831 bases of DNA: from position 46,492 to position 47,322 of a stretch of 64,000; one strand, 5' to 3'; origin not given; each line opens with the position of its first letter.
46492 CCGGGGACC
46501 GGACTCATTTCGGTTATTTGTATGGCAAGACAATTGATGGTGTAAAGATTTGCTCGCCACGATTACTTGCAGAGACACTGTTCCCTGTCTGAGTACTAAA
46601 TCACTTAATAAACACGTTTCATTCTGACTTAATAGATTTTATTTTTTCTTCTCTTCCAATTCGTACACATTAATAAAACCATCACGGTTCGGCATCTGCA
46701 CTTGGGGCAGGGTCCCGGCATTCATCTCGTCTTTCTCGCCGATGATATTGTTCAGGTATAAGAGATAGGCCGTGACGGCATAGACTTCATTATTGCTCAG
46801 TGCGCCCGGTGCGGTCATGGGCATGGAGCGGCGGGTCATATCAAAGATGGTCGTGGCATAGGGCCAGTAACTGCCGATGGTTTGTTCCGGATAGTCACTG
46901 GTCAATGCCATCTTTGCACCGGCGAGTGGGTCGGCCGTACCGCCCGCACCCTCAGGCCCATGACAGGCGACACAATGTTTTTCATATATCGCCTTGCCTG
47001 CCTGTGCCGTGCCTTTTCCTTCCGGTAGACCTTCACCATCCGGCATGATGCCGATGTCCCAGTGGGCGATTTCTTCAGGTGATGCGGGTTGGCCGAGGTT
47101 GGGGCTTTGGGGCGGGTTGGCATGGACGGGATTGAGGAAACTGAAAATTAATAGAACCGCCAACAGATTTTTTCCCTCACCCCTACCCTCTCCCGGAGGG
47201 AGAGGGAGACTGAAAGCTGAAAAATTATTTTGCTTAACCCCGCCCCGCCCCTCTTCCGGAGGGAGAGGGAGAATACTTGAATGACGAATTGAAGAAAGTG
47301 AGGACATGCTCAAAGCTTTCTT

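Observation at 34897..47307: Serial duplication of the cytochrome c gene 3-prime end marks a reused integration hotspot with three stacked islets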

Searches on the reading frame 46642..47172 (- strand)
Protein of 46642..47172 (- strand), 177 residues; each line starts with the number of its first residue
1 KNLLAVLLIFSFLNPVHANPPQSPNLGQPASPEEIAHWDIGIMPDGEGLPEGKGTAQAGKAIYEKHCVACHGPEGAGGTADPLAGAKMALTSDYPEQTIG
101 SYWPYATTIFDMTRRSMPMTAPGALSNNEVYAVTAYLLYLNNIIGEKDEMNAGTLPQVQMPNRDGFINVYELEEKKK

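Call 15: find_related_loci(query=window:46642-47172:-, collection=genome_contigs, flank=10000)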
Query window:46642-47172:- (177 aa) in genome_contigs; peptide patterns used: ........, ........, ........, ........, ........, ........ (x = any residue, [..] = any of these).
173 stretches matched a pattern; 9 encode a relative of the query (tblastn E <= 1e-3); 9 distinct loci.
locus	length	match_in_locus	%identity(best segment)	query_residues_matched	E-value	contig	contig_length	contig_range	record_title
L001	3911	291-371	67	51-77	2e-8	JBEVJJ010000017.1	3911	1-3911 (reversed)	MAG: Nitrospiraceae bacterium isolate T4R1BO.metabat2.186 T4R1BO.metabat2.186_k133_6712492, whole genome shotgun sequenc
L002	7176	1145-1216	75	54-77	8e-8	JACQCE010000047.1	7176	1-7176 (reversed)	MAG: Nitrospirae bacterium isolate NC_groundwater_960_Pr1_S-0.2um_63_62 Montesol18-Sp2_coassembly_scaffold_251591, whole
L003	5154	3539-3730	31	59-137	4e-7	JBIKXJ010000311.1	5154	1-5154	MAG: Planctomycetaceae bacterium isolate ME2015-09-22_3300037508_group6_bin91 Rohwer_bin1756_scaffold_25840_c1, whole ge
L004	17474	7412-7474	76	57-77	4e-7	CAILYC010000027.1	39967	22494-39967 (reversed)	MAG: uncultured Burkholderiales bacterium isolate Umea2p2_bin-0164 genome assembly, contig: bin-0164:27/72, whole genome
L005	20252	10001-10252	34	59-142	1e-6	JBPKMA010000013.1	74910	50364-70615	MAG: Nitrospiraceae bacterium isolate QQ_201912_bins_196 QQ_201912_bins_196_scaffold_13, whole genome shotgun sequence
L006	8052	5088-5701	71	54-79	4e-6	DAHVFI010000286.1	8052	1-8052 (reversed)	MAG TPA_asm: Gammaproteobacteria bacterium isolate clean1713 k141_49530, whole genome shotgun sequence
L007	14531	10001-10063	71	59-79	5e-6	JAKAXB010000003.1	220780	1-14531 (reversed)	MAG: Natronospirales bacterium isolate YP5.bin20 NODE_22_length_220780_cov_26.041935, whole genome shotgun sequence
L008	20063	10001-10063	71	59-79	8e-6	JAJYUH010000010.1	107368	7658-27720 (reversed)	MAG: Natronospirales bacterium isolate DX4.bin23 NODE_76_length_107368_cov_78.172248, whole genome shotgun sequence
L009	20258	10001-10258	31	55-140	3e-5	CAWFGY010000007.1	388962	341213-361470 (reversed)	MAG: uncultured Actinomycetota bacterium isolate MFD02581.bin.1.4 genome assembly, contig: contig_23483, whole genome sh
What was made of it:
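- Tried and rejected: The genome_contigs scan with SorB found only distant relatives (call 15).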

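Call 17: find_homologous_proteins(query=window:46642-47172:-, max_evalue=1e-10)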
Query window:46642-47172:- (177 aa): 5879 proteins with E <= 1e-10 among 5971 candidates; the best 120 are listed.
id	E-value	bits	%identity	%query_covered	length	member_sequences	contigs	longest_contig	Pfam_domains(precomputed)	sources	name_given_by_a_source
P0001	1.5e-116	404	100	100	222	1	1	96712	PF13442.12,PF00034.27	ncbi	-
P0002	1.4e-98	346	84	99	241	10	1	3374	PF13442.12,PF00034.27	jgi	-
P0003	1.9e-96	339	84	98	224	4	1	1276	PF13442.12,PF00034.27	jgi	-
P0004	6.0e-96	337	82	99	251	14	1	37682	PF13442.12,PF00034.27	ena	-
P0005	1.3e-95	336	82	100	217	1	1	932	PF13442.12,PF00034.27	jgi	-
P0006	1.6e-95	336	82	99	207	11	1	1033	PF13442.12,PF00034.27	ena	-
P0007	9.2e-92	324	80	97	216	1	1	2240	PF13442.12,PF00034.27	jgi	-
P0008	2.4e-91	322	79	99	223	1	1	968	PF13442.12,PF00034.27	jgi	jgi:cytochrome c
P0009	2.4e-90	319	77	99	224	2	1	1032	PF13442.12,PF00034.27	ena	-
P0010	1.5e-89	316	77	100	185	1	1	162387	PF13442.12,PF00034.27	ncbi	-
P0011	9.4e-89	314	78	98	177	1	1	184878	PF13442.12,PF00034.27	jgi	jgi:cytochrome c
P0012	1.8e-88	313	77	100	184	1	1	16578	PF13442.12,PF00034.27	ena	-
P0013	9.3e-88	310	75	99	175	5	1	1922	PF13442.12,PF00034.27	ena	-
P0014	2.7e-87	309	77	97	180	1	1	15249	PF13442.12,PF00034.27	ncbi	-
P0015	7.4e-87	308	74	99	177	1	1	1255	PF13442.12,PF00034.27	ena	-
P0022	1.0e-84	301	73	98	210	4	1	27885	PF13442.12,PF00034.27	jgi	-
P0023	6.1e-84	298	76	96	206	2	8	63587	PF13442.12,PF00034.27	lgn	-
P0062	5.0e-72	259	82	76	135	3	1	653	PF13442.12,PF00034.27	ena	-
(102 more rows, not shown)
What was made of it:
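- Tried and rejected: The taxon therefore remains unknown; a few homologous proteins are labelled Gammaproteobacteria or Pseudomonadota by their sources (call 17).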

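Call 18: find_encoding_contigs(protein=P0001, flank=10000, max_places=5)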
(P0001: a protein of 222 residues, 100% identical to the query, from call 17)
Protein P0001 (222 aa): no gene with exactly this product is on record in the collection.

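Call 19: find_encoding_contigs(protein=P0004, flank=10000, max_places=5)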
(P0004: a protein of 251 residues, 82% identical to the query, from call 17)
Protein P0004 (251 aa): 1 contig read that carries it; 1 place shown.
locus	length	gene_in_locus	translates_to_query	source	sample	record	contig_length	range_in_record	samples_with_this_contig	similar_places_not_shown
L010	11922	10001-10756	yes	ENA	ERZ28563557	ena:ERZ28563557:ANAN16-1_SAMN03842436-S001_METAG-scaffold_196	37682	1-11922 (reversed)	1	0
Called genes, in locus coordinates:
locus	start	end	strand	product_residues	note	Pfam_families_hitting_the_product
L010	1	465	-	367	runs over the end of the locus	-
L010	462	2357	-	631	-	PF13400:Tad (weak)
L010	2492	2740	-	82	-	-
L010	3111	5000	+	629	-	PF02518:HATPase_c, PF13589:HATPase_c_3, PF00183:HSP90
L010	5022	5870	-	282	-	PF08238:Sel1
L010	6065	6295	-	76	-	-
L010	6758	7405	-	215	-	-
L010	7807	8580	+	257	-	PF00891:Methyltransf_2 (weak), PF05175:MTS, PF07669:Eco57I (weak), PF13489:Methyltransf_23 (weak), PF06325:PrmA, PF13847:Methyltransf_31, PF08242:Methyltransf_12, PF13649:Methyltransf_25, +4 more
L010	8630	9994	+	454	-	PF00174:Oxidored_molyb, PF03404:Mo-co_dimer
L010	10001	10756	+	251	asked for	PF00034:Cytochrom_C, PF13442:Cytochrome_CBB3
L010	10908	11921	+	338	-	?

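Call 20: find_encoding_contigs(protein=P0010, flank=10000, max_places=4)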
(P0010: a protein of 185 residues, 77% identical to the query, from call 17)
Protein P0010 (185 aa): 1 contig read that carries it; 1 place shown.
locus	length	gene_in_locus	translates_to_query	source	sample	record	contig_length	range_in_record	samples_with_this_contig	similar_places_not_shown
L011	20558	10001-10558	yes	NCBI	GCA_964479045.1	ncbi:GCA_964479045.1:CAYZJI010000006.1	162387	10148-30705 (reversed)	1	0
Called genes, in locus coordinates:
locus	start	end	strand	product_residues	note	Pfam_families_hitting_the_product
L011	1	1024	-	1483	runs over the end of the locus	PF00353:HemolysinCabind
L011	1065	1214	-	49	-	-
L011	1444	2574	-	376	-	PF00353:HemolysinCabind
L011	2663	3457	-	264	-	PF08238:Sel1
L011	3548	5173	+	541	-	PF01590:GAF, PF13185:GAF_2, PF13492:GAF_3 (faint), PF01966:HD (faint), PF13487:HD_5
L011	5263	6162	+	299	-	PF01170:UPF0020 (weak), PF05971:Methyltransf_10 (weak), PF05175:MTS, PF06325:PrmA, PF08242:Methyltransf_12, PF09445:Methyltransf_15, PF13649:Methyltransf_25, PF13847:Methyltransf_31, +1 more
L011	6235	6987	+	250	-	PF00753:Lactamase_B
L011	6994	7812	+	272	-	PF01925:TauE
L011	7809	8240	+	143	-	PF04143:Sulf_transp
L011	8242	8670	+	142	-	PF20398:DUF6691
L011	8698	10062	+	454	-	PF00174:Oxidored_molyb, PF03404:Mo-co_dimer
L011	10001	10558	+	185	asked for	PF00034:Cytochrom_C, PF13442:Cytochrome_CBB3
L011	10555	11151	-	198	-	PF00578:AhpC-TSA, PF08534:Redoxin, PF13098:Thioredoxin_2 (faint)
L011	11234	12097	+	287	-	PF02678:Pirin, PF05726:Pirin_C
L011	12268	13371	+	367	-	PF01264:Chorismate_synt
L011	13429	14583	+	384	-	PF03825:Nuc_H_symport, PF12832:MFS_1_like, PF07690:MFS_1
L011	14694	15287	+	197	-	PF00571:CBS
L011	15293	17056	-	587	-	PF00999:Na_H_Exchanger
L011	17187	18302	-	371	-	PF00990:GGDEF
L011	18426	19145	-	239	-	PF01479:S4, PF00849:PseudoU_synth_2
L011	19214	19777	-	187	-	PF02245:Pur_DNA_glyco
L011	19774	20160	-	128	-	PF27284:Aq_678 (weak)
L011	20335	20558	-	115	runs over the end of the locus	PF04828:GFA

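Call 21: find_encoding_contigs(protein=P0011, flank=10000, max_places=4)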
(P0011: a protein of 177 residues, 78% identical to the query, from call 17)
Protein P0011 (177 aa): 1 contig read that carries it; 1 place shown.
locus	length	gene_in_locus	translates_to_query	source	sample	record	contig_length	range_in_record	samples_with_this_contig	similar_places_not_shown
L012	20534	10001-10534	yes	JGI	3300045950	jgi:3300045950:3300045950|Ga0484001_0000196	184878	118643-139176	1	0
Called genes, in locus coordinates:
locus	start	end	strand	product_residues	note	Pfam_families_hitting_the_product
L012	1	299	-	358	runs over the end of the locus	-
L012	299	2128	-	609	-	PF13400:Tad (weak)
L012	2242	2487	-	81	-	-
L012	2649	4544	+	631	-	PF02518:HATPase_c, PF13589:HATPase_c_3, PF00183:HSP90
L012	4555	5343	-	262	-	PF13432:TPR_16 (weak), PF08238:Sel1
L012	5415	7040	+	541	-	PF01590:GAF, PF13185:GAF_2, PF13492:GAF_3 (weak), PF01966:HD (faint), PF13487:HD_5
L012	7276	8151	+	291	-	PF13489:Methyltransf_23 (weak), PF05175:MTS, PF06325:PrmA, PF12847:Methyltransf_18 (weak), PF13847:Methyltransf_31, PF08242:Methyltransf_12, PF09445:Methyltransf_15, PF13649:Methyltransf_25, +3 more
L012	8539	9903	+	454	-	PF00174:Oxidored_molyb, PF03404:Mo-co_dimer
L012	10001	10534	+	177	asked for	PF00034:Cytochrom_C, PF13442:Cytochrome_CBB3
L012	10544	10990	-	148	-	-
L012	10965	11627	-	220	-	PF01909:NTP_transf_2 (weak), PF18765:Polbeta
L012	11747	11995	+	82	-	PF02604:PhdYeFM_antitox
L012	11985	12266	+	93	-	PF05016:ParE_toxin, PF15781:ParE-like_toxin (faint)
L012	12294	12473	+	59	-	-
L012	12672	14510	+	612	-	PF01381:HTH_3, PF13560:HTH_31 (weak), PF12161:HsdM_N, PF02384:N6_Mtase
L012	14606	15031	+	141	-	PF08937:ThsB_TIR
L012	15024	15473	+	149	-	-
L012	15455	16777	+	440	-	PF01420:Methylase_S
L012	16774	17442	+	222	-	PF12686:DUF3800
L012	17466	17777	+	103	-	-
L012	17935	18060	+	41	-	-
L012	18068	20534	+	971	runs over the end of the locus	PF04313:HSDR_N, PF04851:ResIII, PF18766:SWI2_SNF2, PF22679:T1R_D3-like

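Call 22: find_encoding_contigs(protein=P0012, flank=10000, max_places=4)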
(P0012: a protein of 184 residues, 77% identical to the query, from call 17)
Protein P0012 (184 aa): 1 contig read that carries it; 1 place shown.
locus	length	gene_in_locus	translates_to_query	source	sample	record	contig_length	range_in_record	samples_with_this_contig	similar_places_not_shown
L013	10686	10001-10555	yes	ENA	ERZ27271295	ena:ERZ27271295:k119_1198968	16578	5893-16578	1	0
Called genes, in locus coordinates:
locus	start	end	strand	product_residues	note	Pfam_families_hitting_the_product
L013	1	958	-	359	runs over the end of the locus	-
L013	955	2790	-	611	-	PF13400:Tad (weak)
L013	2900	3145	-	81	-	-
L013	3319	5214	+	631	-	PF02518:HATPase_c, PF13589:HATPase_c_3, PF00183:HSP90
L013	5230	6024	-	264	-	PF08238:Sel1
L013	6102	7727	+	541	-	PF01590:GAF, PF13185:GAF_2, PF13492:GAF_3 (faint), PF01966:HD (faint), PF13487:HD_5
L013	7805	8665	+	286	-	PF05971:Methyltransf_10 (weak), PF07669:Eco57I (weak), PF13489:Methyltransf_23 (weak), PF05175:MTS, PF06325:PrmA, PF13847:Methyltransf_31, PF08242:Methyltransf_12, PF13649:Methyltransf_25, +4 more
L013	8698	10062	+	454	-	PF00174:Oxidored_molyb, PF03404:Mo-co_dimer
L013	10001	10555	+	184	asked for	PF00034:Cytochrom_C, PF13442:Cytochrome_CBB3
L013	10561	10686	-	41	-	?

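Call 30: find_related_loci(query=A3, collection=metagenome_contigs, flank=10000)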
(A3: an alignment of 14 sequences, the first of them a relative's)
Query A3 (222 aa) in metagenome_contigs; peptide patterns used: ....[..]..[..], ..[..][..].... (x = any residue, [..] = any of these).
600 stretches matched a pattern (row limit reached: there are more); 590 encode a relative of the query (tblastn E <= 1e-3); the best 80 are kept; 80 distinct loci.
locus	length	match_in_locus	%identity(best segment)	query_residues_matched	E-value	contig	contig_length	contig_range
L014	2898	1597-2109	68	52-222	4e-80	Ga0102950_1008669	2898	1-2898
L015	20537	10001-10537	61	46-222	5e-75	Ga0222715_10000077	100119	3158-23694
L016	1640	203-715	57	46-216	1e-71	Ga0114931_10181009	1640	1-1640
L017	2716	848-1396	58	44-222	1e-68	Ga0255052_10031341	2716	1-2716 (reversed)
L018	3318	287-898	46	4-219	3e-65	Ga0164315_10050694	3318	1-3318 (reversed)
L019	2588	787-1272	60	51-211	2e-63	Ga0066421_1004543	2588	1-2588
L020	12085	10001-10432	64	69-212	2e-62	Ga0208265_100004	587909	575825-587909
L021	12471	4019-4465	62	66-214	5e-62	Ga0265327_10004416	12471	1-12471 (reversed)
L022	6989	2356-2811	59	68-219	6e-62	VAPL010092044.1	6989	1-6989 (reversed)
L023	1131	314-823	56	49-221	1e-64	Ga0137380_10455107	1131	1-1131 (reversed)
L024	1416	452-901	61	65-214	7e-63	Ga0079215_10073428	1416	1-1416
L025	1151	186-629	62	69-215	1e-62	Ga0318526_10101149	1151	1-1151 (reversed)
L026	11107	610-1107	56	49-215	6e-59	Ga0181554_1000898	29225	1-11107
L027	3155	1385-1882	54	48-213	9e-59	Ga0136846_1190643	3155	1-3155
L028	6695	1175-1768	49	26-215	5e-59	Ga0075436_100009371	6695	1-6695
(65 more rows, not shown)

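Call 35: find_encoding_contigs(protein=P0002, flank=10000, max_places=6)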
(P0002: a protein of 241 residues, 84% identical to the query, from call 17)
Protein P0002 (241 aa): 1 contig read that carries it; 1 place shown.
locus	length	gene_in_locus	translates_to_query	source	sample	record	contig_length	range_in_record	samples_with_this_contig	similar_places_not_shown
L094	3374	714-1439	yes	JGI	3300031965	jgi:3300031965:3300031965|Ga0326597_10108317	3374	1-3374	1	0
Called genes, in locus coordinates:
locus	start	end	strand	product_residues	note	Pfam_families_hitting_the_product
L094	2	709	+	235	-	?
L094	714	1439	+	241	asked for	PF00034:Cytochrom_C, PF13442:Cytochrome_CBB3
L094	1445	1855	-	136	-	-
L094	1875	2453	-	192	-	PF13274:SocA_Panacea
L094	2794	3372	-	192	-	?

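Call 36: find_encoding_contigs(protein=P0014, flank=10000, max_places=4)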
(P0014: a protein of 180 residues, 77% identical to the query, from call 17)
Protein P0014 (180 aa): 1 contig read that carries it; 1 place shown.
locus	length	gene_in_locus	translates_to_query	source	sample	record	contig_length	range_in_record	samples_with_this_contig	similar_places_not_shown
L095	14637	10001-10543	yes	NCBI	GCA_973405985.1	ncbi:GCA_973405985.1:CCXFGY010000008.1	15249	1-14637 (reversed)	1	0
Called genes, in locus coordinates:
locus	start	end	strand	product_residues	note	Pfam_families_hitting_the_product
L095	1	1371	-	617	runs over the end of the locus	PF13400:Tad (weak)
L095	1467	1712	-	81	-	-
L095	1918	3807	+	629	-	PF02518:HATPase_c, PF13589:HATPase_c_3, PF00183:HSP90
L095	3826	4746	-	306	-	PF08238:Sel1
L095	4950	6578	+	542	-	PF01590:GAF, PF13185:GAF_2, PF13492:GAF_3 (faint), PF01966:HD (faint), PF13487:HD_5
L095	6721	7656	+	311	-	PF10294:Methyltransf_16 (weak), PF00891:Methyltransf_2 (weak), PF05175:MTS, PF01596:Methyltransf_3 (weak), PF06325:PrmA, PF09445:Methyltransf_15, PF13649:Methyltransf_25, PF13847:Methyltransf_31, +4 more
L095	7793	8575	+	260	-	-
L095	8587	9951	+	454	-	PF00174:Oxidored_molyb, PF03404:Mo-co_dimer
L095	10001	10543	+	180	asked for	PF13442:Cytochrome_CBB3, PF00034:Cytochrom_C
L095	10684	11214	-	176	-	PF00578:AhpC-TSA, PF08534:Redoxin, PF13098:Thioredoxin_2 (weak)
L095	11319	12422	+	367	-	PF01264:Chorismate_synt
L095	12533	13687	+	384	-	PF01306:LacY_symp (faint), PF03825:Nuc_H_symport, PF12832:MFS_1_like, PF07690:MFS_1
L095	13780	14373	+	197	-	PF00571:CBS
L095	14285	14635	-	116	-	?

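Call 37: find_encoding_contigs(protein=P0023, flank=10000, max_places=8)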
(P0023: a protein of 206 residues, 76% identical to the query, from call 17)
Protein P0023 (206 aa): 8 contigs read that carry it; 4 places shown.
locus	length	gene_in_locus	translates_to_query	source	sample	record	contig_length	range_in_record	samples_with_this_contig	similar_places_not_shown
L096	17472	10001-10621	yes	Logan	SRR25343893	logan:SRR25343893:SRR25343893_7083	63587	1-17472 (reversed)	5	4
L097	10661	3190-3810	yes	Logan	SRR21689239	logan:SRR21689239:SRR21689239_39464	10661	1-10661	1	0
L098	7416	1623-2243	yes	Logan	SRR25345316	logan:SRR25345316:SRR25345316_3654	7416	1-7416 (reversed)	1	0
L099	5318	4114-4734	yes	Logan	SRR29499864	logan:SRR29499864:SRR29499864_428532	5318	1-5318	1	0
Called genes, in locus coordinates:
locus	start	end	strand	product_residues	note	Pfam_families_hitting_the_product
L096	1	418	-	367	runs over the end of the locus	-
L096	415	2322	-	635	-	PF13400:Tad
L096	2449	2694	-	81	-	-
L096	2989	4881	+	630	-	PF02518:HATPase_c, PF13589:HATPase_c_3, PF00183:HSP90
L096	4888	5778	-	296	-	PF08238:Sel1 (weak)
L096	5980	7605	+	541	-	PF01590:GAF, PF13185:GAF_2, PF13492:GAF_3 (faint), PF01966:HD (faint), PF13487:HD_5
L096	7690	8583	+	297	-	PF17827:PrmC_N (weak), PF05175:MTS, PF13489:Methyltransf_23 (weak), PF06325:PrmA, PF09445:Methyltransf_15, PF13649:Methyltransf_25, PF13847:Methyltransf_31, PF08242:Methyltransf_12, +4 more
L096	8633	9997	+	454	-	PF00174:Oxidored_molyb, PF03404:Mo-co_dimer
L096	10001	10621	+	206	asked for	PF13442:Cytochrome_CBB3, PF00034:Cytochrom_C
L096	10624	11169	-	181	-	PF00578:AhpC-TSA, PF08534:Redoxin (weak), PF13098:Thioredoxin_2 (weak)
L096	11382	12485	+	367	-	PF01264:Chorismate_synt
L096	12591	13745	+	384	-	PF01306:LacY_symp (weak), PF03825:Nuc_H_symport, PF12832:MFS_1_like, PF07690:MFS_1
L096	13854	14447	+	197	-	PF00571:CBS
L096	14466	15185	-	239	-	PF04402:SIMPL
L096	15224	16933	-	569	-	PF00999:Na_H_Exchanger, PF02080:TrkA_C, PF03471:CorC_HlyC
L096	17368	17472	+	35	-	?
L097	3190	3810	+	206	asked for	PF13442:Cytochrome_CBB3, PF00034:Cytochrom_C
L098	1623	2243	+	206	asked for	PF13442:Cytochrome_CBB3, PF00034:Cytochrom_C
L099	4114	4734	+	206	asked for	PF13442:Cytochrome_CBB3, PF00034:Cytochrom_C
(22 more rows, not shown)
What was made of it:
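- Empty sites exist (calls 20, 36, 37).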

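Call 43: search_protein_families(library=pfam, proteins=[L010:10908-11921:+, L094:1445-1855:-, L094:1875-2453:-, L094:2794-3372:-, L012:10544-10990:-], max_evalue=1)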
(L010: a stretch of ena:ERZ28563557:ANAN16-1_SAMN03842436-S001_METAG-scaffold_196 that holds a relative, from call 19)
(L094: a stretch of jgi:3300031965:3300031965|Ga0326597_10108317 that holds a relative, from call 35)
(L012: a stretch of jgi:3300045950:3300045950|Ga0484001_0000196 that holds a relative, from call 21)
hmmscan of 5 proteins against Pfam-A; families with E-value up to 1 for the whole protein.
L010:10908-11921:+ (338 aa): 1 family
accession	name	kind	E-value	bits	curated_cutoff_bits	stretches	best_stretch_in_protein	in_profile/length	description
PF14096.11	DUF4274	-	0.012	16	27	1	60-130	18-75/76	Domain of unknown function (DUF4274)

L094:1445-1855:- (136 aa): 0 families

L094:1875-2453:- (192 aa): 2 families
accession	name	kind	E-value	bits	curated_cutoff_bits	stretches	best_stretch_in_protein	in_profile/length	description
PF13274.11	SocA_Panacea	-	9.8e-16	59.1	25.7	1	33-147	1-112/113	Antitoxin SocA-like, Panacea domain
PF03216.18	Rhabdo_ncap_2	-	0.12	12.3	25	1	13-63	172-220/293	Rhabdovirus nucleoprotein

L094:2794-3372:- (192 aa): 2 families
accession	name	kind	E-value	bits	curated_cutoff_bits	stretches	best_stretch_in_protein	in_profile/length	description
PF01420.25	Methylase_S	-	1.6e-13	51.7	22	1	8-156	28-164/168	Type I restriction modification DNA specificity domain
PF02163.28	Peptidase_M50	-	0.084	12.6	27.2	1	94-133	151-187/221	Peptidase family M50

L012:10544-10990:- (148 aa): 1 family
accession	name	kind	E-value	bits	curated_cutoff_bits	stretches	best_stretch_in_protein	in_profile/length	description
PF05168.19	HEPN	-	0.11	13.1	22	0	93-137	70-114/117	HEPN domain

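Call 46: find_related_loci(query=A3, collection=viral_contigs, flank=10000)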
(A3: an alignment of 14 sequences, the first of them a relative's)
Query A3 (222 aa) in viral_contigs; peptide patterns used: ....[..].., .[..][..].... (x = any residue, [..] = any of these).
45 stretches matched a pattern, but none encodes a relative of the query by tblastn (E <= 1e-3).

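Call 48: find_encoding_contigs(protein=P0062, flank=10000, max_places=6)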
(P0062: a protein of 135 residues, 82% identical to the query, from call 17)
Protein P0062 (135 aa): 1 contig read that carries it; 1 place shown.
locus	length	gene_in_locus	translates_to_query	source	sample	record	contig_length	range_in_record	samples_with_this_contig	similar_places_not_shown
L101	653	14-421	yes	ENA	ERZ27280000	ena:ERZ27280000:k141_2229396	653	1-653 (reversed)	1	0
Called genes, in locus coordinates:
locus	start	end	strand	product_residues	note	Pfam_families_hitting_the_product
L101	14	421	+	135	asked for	PF13442:Cytochrome_CBB3, PF00034:Cytochrom_C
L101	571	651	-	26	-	?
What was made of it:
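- Tried and rejected: P0062, a 135-aa 'fragment-like' protein, turned out to be cut by a contig edge (call 48).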
